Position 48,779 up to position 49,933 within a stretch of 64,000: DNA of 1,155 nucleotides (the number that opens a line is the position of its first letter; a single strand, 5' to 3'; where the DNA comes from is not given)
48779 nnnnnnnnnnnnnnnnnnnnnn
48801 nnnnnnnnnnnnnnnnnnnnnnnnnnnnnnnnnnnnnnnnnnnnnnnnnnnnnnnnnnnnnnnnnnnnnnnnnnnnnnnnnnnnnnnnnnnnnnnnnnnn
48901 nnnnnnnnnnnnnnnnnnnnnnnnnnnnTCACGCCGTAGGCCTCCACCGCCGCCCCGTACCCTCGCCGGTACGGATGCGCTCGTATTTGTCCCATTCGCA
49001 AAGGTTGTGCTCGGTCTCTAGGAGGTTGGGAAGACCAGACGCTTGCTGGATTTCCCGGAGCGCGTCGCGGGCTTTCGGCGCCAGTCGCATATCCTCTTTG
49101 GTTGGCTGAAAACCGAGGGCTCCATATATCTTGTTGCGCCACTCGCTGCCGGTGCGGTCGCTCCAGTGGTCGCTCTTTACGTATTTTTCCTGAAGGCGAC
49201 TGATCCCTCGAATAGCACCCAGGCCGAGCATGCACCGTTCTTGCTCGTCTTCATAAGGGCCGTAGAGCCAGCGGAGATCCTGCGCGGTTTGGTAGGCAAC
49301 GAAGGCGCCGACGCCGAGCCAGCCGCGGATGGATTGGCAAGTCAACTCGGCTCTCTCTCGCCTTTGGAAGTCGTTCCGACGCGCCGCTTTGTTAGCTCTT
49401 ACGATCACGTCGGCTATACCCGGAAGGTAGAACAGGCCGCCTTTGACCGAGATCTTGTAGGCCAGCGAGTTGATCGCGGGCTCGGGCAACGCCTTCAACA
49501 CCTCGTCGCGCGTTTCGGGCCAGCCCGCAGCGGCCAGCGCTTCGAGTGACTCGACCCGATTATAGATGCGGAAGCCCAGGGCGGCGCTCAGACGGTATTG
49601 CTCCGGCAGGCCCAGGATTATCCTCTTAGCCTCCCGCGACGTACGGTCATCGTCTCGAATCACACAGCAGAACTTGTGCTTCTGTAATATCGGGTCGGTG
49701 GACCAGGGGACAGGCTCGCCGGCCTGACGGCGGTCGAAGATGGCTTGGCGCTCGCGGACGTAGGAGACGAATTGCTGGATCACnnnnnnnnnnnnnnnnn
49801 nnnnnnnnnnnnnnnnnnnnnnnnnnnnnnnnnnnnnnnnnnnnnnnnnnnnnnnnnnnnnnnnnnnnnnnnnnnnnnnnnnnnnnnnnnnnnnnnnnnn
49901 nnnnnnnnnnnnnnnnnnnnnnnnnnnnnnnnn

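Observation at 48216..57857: Thymidine-hypermodification-like gene cluster with duplicated kinases and duplicated pyrophosphorylase-like proteins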

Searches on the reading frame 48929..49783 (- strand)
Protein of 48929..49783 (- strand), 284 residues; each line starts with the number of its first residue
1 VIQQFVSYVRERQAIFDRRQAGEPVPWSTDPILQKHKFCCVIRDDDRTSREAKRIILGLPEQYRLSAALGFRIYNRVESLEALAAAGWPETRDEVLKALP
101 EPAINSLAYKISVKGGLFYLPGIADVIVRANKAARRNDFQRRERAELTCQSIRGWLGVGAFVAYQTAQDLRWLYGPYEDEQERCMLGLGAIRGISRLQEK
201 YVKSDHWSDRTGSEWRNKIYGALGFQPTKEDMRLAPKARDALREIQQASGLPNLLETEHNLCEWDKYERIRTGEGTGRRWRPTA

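Call 4: search_protein_families(library=pfam, proteins=[window:48929-49783:-], max_evalue=0.01)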
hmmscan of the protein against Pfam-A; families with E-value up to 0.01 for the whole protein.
window:48929-49783:- (284 aa): 1 family
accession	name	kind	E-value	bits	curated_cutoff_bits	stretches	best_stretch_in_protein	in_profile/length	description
PF18723.6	HMUDK_hel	-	2.7e-26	93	25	1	2-274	4-278/281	5-hmdU DNA kinase, helical domain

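Call 18: search_protein_families(library=phrogs, proteins=[window:48929-49783:-], max_evalue=0.001)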
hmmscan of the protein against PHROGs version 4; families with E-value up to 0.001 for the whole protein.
window:48929-49783:- (284 aa): 1 family
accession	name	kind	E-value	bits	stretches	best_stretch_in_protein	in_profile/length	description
phrog_2396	-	unknown function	4.6e-33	116.2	2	1-89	6-98/331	-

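Call 36: find_related_loci(query=window:48929-49783:-, collection=viral_contigs, flank=10000)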
Query window:48929-49783:- (284 aa) in viral_contigs; peptide patterns used: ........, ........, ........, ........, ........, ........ (x = any residue, [..] = any of these).
8 stretches matched a pattern; 3 encode a relative of the query (tblastn E <= 1e-3); 3 distinct loci.
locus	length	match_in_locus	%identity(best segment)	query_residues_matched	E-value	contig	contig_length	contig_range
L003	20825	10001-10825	53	2-280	5e-89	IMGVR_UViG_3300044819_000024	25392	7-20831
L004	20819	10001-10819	43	5-282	1e-54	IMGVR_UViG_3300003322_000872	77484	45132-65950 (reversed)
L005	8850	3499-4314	29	3-273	2e-16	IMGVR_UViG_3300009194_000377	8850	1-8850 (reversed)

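Call 41: search_dna_similar(query=window:48929-49783:-, collection=phages, mode=protein, max_rows=40, max_evalue=0.001)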
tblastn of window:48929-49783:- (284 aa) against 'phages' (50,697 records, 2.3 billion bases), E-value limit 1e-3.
Records with a match: 85; places in all: 85; records where one place covers at least 80% of the query: 21.
Best place of each record, by identity: <60% 85.
By first word of the organism name: Salmonella 52; Pseudomonas 20; Escherichia 5; Brevibacterium 2; Alphaproteobacteria 1; phage 1; Yersinia 1; Enterobacter 1; Glutamicibacter 1; Acinetobacter 1.
By host as written in the record: Pseudomonas aeruginosa 11; Salmonella enterica 10; Salmonella enterica subsp. enterica serovar Enteritidis PT1 9; - 5; Pseudomonas sp. 4; Salmonella enterica subsp. enterica serovar Typhimurium 4; Salmonella enterica subsp. enterica serovar Enteritidis 3; Brevibacterium iodinum ATCC 15728 2; and 27 more.
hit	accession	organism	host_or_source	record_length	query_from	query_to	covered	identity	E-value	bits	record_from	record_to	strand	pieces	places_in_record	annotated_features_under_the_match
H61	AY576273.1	Alphaproteobacteria phage PhiJL001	-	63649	2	268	94%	31.4%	6e-16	83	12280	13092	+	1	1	gp19 | gp18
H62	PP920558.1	Pseudomonas phage Lucjan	Pseudomonas aeruginosa PAO-1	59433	2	268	94%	30.2%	2e-17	88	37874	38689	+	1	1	hypothetical protein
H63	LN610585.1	Pseudomonas phage vB_PaeS_PAO1_Ab20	Pseudomonas aeruginosa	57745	4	268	93%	29.7%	1e-17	89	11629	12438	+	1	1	record has no annotation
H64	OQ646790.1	Pseudomonas phage PA_LZ03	Pseudomonas aeruginosa PA14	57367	5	268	93%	29.8%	9e-18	89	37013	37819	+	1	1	hypothetical protein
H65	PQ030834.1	Pseudomonas phage phiW8-1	Pseudomonas aeruginosa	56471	4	268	93%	29.7%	9e-18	89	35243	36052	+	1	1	record has no annotation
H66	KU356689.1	Pseudomonas phage ZC01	Pseudomonas aeruginosa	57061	5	268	93%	29.8%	4e-18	90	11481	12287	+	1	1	hypothetical protein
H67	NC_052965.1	Pseudomonas phage ZC01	Pseudomonas aeruginosa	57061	5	268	93%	29.8%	4e-18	90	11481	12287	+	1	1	hypothetical protein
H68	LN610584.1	Pseudomonas phage vB_PaeS_PAO1_Ab19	Pseudomonas aeruginosa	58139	5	268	93%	29.8%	1e-17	89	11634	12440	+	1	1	record has no annotation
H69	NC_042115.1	Pseudomonas phage vB_PaeS_PAO1_Ab19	Pseudomonas aeruginosa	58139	5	268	93%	29.8%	1e-17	89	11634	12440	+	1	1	hypothetical protein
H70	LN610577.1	Pseudomonas phage vB_PaeS_PAO1_Ab18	Pseudomonas aeruginosa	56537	5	268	93%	29.8%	1e-17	88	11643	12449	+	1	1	ORF13: hypothetical protein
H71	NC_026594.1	Pseudomonas phage vB_PaeS_PAO1_Ab18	Pseudomonas aeruginosa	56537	5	268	93%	29.8%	1e-17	88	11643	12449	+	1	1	ORF13: hypothetical protein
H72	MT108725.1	Pseudomonas phage Epa5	Pseudomonas sp.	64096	5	268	93%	29.6%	3e-16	84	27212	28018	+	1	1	none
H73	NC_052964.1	Pseudomonas phage Epa5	Pseudomonas sp.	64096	5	268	93%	29.6%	3e-16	84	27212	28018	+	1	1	none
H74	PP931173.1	Pseudomonas phage PAKlein3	Pseudomonas aeruginosa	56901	5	268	93%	29.4%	5e-17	87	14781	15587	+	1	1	terminase small subunit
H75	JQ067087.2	Pseudomonas phage PaMx11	Pseudomonas aeruginosa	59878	2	268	94%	28.9%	2e-14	79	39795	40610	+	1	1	hypothetical protein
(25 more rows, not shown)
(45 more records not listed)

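Call 45: search_protein_families(library=pfam, proteins=[L003:4072-5652:+, L003:6466-8202:+, L003:8279-9064:+, L003:11548-12270:+, L003:12314-13423:+, L003:13411-14463:+, L003:14456-14938:+, L003:17908-18705:+, L003:2698-3588:+, L003:5649-6179:+], max_evalue=0.001)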
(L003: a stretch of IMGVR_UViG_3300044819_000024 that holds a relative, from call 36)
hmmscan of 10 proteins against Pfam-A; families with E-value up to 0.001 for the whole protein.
L003:4072-5652:+ (526 aa): 1 family
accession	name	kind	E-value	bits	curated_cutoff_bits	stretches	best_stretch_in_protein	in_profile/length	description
PF22548.2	AEP-TOTE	-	1.8e-06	28.1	27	1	35-151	47-174/230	TOTE conflict system, Archaeo-Eukaryotic Primase domain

L003:6466-8202:+ (578 aa): 6 families
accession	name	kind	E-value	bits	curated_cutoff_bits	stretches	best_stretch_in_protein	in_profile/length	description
PF00580.27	UvrD-helicase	-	1.7e-27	97.2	23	1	72-310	15-267/271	UvrD/REP helicase N-terminal domain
PF13245.12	AAA_19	-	1.8e-16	60.9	25.1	1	73-297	14-132/134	AAA domain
PF13538.12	UvrD_C_2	-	8.8e-11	41.9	27.4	1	511-567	2-52/52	UvrD-like helicase C-terminal domain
PF13361.12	UvrD_C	-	2e-10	41.1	25.6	1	506-566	284-345/350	UvrD-like helicase C-terminal domain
PF01443.25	Viral_helicase1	-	4.1e-07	30.5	21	0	503-567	169-227/228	Viral superfamily 1 RNA helicase core domain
PF13604.12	AAA_30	-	0.00082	19.6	27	0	74-116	22-61/191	AAA domain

L003:8279-9064:+ (261 aa): 0 families

L003:11548-12270:+ (240 aa): 0 families

L003:12314-13423:+ (369 aa): 1 family
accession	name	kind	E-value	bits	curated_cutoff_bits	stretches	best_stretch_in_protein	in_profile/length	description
PF01658.22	Inos-1-P_synth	-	8.1e-36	122.9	27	1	205-314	1-107/107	Myo-inositol-1-phosphate synthase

L003:13411-14463:+ (350 aa): 1 family
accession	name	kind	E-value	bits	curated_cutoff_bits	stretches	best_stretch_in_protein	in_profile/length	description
PF18724.6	ADDT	-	1.4e-15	58.1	26.2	1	67-251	46-227/232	Amino acid:DNA transferase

L003:14456-14938:+ (160 aa): 0 families

L003:17908-18705:+ (265 aa): 1 family
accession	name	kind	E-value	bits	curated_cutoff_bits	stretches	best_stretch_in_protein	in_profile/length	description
PF05014.21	Nuc_deoxyrib_tr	-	6.7e-06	26.7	28.8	1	4-95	1-96/117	Nucleoside 2-deoxyribosyltransferase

L003:2698-3588:+ (296 aa): 1 family
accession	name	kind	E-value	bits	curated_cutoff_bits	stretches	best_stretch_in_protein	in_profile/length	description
PF23977.1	Pam3_Gp34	-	3.6e-34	119.1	27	1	41-272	15-233/235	Pam3 phage gp34-like protein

L003:5649-6179:+ (176 aa): 1 family
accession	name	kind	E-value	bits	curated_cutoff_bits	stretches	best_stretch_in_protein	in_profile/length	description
PF07750.17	GcrA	-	2.1e-15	57.9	26.9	1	5-146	3-144/155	GcrA cell cycle regulator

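Call 46: search_protein_families(library=pfam, proteins=[L004:2506-3300:+, L004:6373-6789:+, L004:6786-7391:+, L004:8905-9489:+, L004:9477-9995:+, L004:10762-11730:+, L004:11456-12430:+, L004:12812-13546:+, L004:13539-15554:+, L004:36-1181:+], max_evalue=0.001)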
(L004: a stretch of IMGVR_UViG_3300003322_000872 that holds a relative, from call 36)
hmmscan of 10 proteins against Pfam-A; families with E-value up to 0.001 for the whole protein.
L004:2506-3300:+ (264 aa): 0 families

L004:6373-6789:+ (138 aa): 0 families

L004:6786-7391:+ (201 aa): 1 family
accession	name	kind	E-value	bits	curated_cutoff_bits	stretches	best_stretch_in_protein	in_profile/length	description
PF03013.19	Pyr_excise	-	4e-05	24.3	23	1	3-79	3-76/81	Pyrimidine dimer DNA glycosylase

L004:8905-9489:+ (194 aa): 2 families
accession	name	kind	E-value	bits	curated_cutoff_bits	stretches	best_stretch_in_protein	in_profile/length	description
PF12917.13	YfbR-like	-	1.5e-08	35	25.9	1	18-95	12-98/182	5'-deoxynucleotidase YfbR-like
PF13023.12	HD_3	-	6.7e-07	29.8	22.5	1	23-103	14-90/165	HD domain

L004:9477-9995:+ (172 aa): 1 family
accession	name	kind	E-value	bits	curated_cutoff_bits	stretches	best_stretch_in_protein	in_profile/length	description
PF19905.4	DUF6378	-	4.2e-08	33.8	27.1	1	7-84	7-79/81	Domain of unknown function (DUF6378)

L004:10762-11730:+ (322 aa): 1 family
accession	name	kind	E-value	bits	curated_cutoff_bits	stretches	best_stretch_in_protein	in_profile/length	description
PF20691.3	TAGT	-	2e-21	77.3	27.5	1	27-246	1-205/205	TET-Associated Glycosyltransferase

L004:11456-12430:+ (324 aa): 0 families

L004:12812-13546:+ (244 aa): 0 families

L004:13539-15554:+ (671 aa): 1 family
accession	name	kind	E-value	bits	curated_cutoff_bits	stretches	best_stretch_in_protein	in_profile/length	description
PF00476.26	DNA_pol_A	-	2.5e-44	152.2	34.3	1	248-634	10-381/381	DNA polymerase family A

L004:36-1181:+ (381 aa): 5 families
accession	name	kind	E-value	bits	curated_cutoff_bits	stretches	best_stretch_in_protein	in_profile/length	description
PF00580.27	UvrD-helicase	-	4.9e-15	56.4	23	1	23-118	162-266/271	UvrD/REP helicase N-terminal domain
PF13361.12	UvrD_C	-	6.4e-11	42.7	25.6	1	303-371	272-346/350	UvrD-like helicase C-terminal domain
PF13538.12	UvrD_C_2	-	2.8e-07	30.7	27.4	1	317-371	3-52/52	UvrD-like helicase C-terminal domain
PF13245.12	AAA_19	-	5.8e-06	27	25.1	1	50-106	75-132/134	AAA domain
PF01443.25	Viral_helicase1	-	0.00019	21.8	21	0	310-371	175-227/228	Viral superfamily 1 RNA helicase core domain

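Call 63: find_homologous_proteins(query=window:48929-49783:-, max_evalue=0.00001)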
Query window:48929-49783:- (284 aa): 20 proteins with E <= 0.00001 among 5557 candidates.
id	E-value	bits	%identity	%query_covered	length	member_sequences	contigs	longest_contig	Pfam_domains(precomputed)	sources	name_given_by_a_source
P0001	1.3e-190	650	100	100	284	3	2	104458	PF18723.7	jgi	jgi:hypothetical protein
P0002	8.9e-88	313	55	99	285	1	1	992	PF18723.7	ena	-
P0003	1.4e-84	302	50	99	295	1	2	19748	PF18723.7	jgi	jgi:hypothetical protein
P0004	6.9e-84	300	53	98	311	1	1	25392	PF18723.7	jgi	jgi:hypothetical protein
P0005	7.6e-82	293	53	99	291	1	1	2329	PF18723.7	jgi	jgi:hypothetical protein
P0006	1.4e-78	282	49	98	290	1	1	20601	PF18723.7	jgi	jgi:alpha-glutamyl/putrescinyl thymine pyrophosphorylase clade 1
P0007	4.4e-75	271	48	99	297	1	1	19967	PF18723.7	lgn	-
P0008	6.4e-65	238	46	98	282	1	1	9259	PF18723.7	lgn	-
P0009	2.2e-64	236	46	100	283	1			PF18723.7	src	-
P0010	2.1e-63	233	46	98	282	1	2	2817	PF18723.7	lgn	-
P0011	9.5e-62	227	43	99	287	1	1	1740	PF18723.7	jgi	jgi:hypothetical protein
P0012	5.4e-60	221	45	92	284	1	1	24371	PF18723.7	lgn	-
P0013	1.3e-58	217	51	79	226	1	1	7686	PF18723.7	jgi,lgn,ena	-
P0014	4.6e-56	208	43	99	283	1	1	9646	PF18723.7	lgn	-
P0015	5.8e-56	208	41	97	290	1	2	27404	PF18723.7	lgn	-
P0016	3.3e-51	193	40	97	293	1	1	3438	PF18723.7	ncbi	-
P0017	9.5e-51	191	43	98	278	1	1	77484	PF18723.7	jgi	-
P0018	1.1e-42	165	39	98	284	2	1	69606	PF18723.7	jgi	jgi:hypothetical protein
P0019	5.9e-30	123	35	95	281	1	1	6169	PF18723.7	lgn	-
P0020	6.5e-21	93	32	99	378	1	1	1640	PF18723.7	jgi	jgi:hypothetical protein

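Call 64: find_encoding_contigs(protein=P0006, flank=10000, max_places=1)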
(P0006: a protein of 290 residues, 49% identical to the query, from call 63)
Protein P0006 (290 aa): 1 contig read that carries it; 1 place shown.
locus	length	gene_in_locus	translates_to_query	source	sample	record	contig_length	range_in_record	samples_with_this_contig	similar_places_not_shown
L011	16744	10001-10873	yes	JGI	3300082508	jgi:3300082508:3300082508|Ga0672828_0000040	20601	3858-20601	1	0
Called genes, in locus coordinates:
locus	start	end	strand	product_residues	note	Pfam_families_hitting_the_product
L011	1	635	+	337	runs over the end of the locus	PF18723:HMUDK_hel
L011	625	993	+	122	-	-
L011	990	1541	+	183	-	-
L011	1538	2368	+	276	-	PF00291:PALP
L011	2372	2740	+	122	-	-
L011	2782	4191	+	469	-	-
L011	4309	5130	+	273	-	PF18724:ADDT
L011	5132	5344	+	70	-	-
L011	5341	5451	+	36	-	-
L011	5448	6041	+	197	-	-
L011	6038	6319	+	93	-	-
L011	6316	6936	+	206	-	-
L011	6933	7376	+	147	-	-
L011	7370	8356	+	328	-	PF00303:Thymidylat_synt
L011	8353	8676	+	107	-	-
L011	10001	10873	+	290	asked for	PF18723:HMUDK_hel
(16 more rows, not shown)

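Call 65: find_encoding_contigs(protein=P0015, flank=10000, max_places=1)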
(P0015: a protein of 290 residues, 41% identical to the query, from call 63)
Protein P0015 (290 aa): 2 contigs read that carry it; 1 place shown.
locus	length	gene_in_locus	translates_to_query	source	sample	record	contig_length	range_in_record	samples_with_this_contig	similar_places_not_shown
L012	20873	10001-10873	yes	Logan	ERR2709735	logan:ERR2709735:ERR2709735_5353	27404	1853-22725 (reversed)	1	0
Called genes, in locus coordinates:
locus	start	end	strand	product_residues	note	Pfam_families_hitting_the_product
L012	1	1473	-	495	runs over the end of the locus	PF00176:SNF2-rel_dom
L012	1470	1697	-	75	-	-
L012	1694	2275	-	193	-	-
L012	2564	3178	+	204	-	PF23984:DUF7307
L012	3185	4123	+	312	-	PF23977:Pam3_Gp34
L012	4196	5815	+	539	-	PF22548:AEP-TOTE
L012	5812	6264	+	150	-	PF00293:NUDIX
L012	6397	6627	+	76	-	-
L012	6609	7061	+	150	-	-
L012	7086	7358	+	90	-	-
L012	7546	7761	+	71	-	-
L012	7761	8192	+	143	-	-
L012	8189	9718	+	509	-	PF00580:UvrD-helicase, PF01443:Viral_helicase1 (faint), PF13245:AAA_19, PF13604:AAA_30 (faint), PF13361:UvrD_C, PF13538:UvrD_C_2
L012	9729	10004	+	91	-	-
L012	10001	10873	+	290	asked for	PF18723:HMUDK_hel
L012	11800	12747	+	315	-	PF18723:HMUDK_hel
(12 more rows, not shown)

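Call 66: find_encoding_contigs(protein=P0018, flank=10000, max_places=1)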
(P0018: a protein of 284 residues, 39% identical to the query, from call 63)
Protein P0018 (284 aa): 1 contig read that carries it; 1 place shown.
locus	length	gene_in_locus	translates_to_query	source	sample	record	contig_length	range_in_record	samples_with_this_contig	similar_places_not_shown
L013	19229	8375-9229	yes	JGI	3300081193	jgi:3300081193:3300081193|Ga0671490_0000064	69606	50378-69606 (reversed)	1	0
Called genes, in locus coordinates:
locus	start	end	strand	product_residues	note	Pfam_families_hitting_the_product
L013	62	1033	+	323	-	PF18724:ADDT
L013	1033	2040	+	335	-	-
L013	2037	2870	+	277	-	PF18751:Ploopntkinase3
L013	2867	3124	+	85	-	-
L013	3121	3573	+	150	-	-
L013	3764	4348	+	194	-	-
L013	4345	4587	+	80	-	-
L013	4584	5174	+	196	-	-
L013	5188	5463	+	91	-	-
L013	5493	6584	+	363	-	PF01503:PRA-PH (weak), PF07866:DUF1653 (weak)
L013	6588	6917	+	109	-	-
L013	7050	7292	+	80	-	-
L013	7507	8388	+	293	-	-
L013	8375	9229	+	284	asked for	PF18723:HMUDK_hel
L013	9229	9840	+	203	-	-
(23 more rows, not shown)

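Call 75: search_protein_families(library=ncbifam, proteins=[window:48929-49783:-], max_evalue=0.001)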
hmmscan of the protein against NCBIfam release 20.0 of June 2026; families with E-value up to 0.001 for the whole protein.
window:48929-49783:- (284 aa): 0 families

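Call 76: predict_structure(alignment_id=A6)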
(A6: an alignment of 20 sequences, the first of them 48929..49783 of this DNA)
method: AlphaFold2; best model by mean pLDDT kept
length: 284 residues; sequences in the alignment: 20
mean_pLDDT: 91.3   pTM: 0.88
mean pLDDT of the five models: 91.3, 91.1, 89.9, 89.4, 86.6
residues with pLDDT >= 90: 216; 70-90: 54; 50-70: 14; < 50: 0
segments of 3 or more residues with pLDDT < 50: none
pLDDT, mean of each block of 10 residues (from residue 1): 95 92 93 88 75 96 97 95 96 98 86 91 97 96 96 94 94 97 93 95 77 81 81 90 97 95 95 88 67
secondary structure, 60 per line:
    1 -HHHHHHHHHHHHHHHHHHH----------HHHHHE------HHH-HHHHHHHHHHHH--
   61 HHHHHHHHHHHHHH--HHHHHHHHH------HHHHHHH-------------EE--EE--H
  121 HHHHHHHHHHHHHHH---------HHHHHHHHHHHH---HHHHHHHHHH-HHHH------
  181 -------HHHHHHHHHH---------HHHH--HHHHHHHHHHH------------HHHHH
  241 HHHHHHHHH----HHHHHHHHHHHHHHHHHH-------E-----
elements in order: H2-20 H31-35 H47-58 H61-74 H77-85 H92-98 H120-135 H145-156 H160-169 H171-174 H188-197 H207-210 H213-223 H236-249 H254-271

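Call 78: fold_search(model_id=the predicted structure, library=pdb)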
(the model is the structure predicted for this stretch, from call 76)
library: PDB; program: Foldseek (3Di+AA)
matches with E <= 10: 240; with E <= 0.001: 0
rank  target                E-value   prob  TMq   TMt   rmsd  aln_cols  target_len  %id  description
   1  7u5a_B                5.2e-02  0.95  0.40  0.37  13.1       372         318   11  Crystal structure of queuine salvage enzyme DUF2419 mutant K199C, complexed with queuosine (released 2022-12-21)
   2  6s87_D                7.1e-02  0.23  0.17  0.15  19.6       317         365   15  Crystal structure of 2-methylcitrate synthase (PrpC) from Pseudomonas aeruginosa in complex with oxaloacetate. (released 2020-10-21)
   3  3n0u_C                1.7e-01  0.93  0.37  0.46   8.2       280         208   15  Crystal structure of Tm1821, the 8-oxoguanine DNA glycosylase of Thermotoga maritima (released 2011-04-06)
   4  3fhf                  2.1e-01  0.97  0.39  0.49   6.8       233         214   15  Crystal structure of Methanocaldococcus jannaschii 8-oxoguanine DNA glycosylase (MjOgg) (released 2009-05-19)
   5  6s6f_A                2.9e-01  0.13  0.18  0.15  20.5       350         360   14  Crystal structure of 2-methylcitrate synthase (PrpC) from Pseudomonas aeruginosa in apo form. (released 2020-10-14)
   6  6s87_A                3.3e-01  0.12  0.19  0.16  20.1       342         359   13  Crystal structure of 2-methylcitrate synthase (PrpC) from Pseudomonas aeruginosa in complex with oxaloacetate. (released 2020-10-21)
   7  6zu0_E                3.6e-01  0.08  0.14  0.11  20.5       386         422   10  Crystal structure of citrate synthase (GltA) from Pseudomonas aeruginosa (released 2021-07-28)
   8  6s87_C                4.0e-01  0.08  0.15  0.13  20.1       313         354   15  Crystal structure of 2-methylcitrate synthase (PrpC) from Pseudomonas aeruginosa in complex with oxaloacetate. (released 2020-10-21)
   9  9xdg_B                4.2e-01  0.11  0.15  0.12  20.7       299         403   12  Glyoxysomal Citrate Synthase 3 from Arabidopsis thaliana in complex with OAA and MNB (released 2026-02-04)
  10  2noh_A                4.6e-01  0.51  0.31  0.29  11.1       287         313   11  Structure of catalytically inactive Q315A human 8-oxoguanine glycosylase complexed to 8-oxoguanine DNA (released 2006-11-21)
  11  6zu0_D                4.8e-01  0.06  0.13  0.11  20.5       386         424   10  Crystal structure of citrate synthase (GltA) from Pseudomonas aeruginosa (released 2021-07-28)
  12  4tvm                  5.7e-01  0.07  0.15  0.12  21.2       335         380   15  Structure of Citrate Synthase from Mycobacterium tuberculosis (released 2015-01-14)
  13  6zu0_A                6.3e-01  0.06  0.14  0.11  20.4       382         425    9  Crystal structure of citrate synthase (GltA) from Pseudomonas aeruginosa (released 2021-07-28)
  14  8bp7_B                6.6e-01  0.09  0.16  0.13  19.9       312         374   11  Citrate-bound hexamer of Synechococcus elongatus citrate synthase (released 2024-04-24)
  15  3tqg_A                6.6e-01  0.08  0.16  0.14  20.2       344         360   12  Structure of the 2-methylcitrate synthase (prpC) from Coxiella burnetii (released 2011-09-28)
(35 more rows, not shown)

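Call 106: search_protein_representatives(protein=window:48929-49783:-)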
Query: 284 residues. Proteins with E-value up to 0.001 (for the whole library): 2043; up to 1e-10: 420; up to 1e-30: 24. The best 150 are listed.
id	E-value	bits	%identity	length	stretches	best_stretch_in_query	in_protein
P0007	1.4e-75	270.8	51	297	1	3-283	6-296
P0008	2.0e-65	237.5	47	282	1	5-282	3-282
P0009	6.9e-65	235.8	47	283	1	4-284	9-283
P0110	8.7e-63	228.9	49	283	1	5-283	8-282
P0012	1.7e-60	221.3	50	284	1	21-282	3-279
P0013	4.1e-59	216.8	53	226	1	59-283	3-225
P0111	1.3e-58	215.1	45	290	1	2-282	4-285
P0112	7.6e-58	212.6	44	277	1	3-281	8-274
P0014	1.4e-56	208.4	45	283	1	3-283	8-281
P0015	1.8e-56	208.1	44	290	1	7-282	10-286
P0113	1.1e-53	199.0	46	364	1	4-282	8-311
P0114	2.1e-51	191.5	42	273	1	5-279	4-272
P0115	2.3e-49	184.8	46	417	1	2-282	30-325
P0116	1.5e-48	182.2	43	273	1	6-282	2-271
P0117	4.0e-46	174.2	42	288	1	5-282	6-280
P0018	3.4e-43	164.6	42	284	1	6-282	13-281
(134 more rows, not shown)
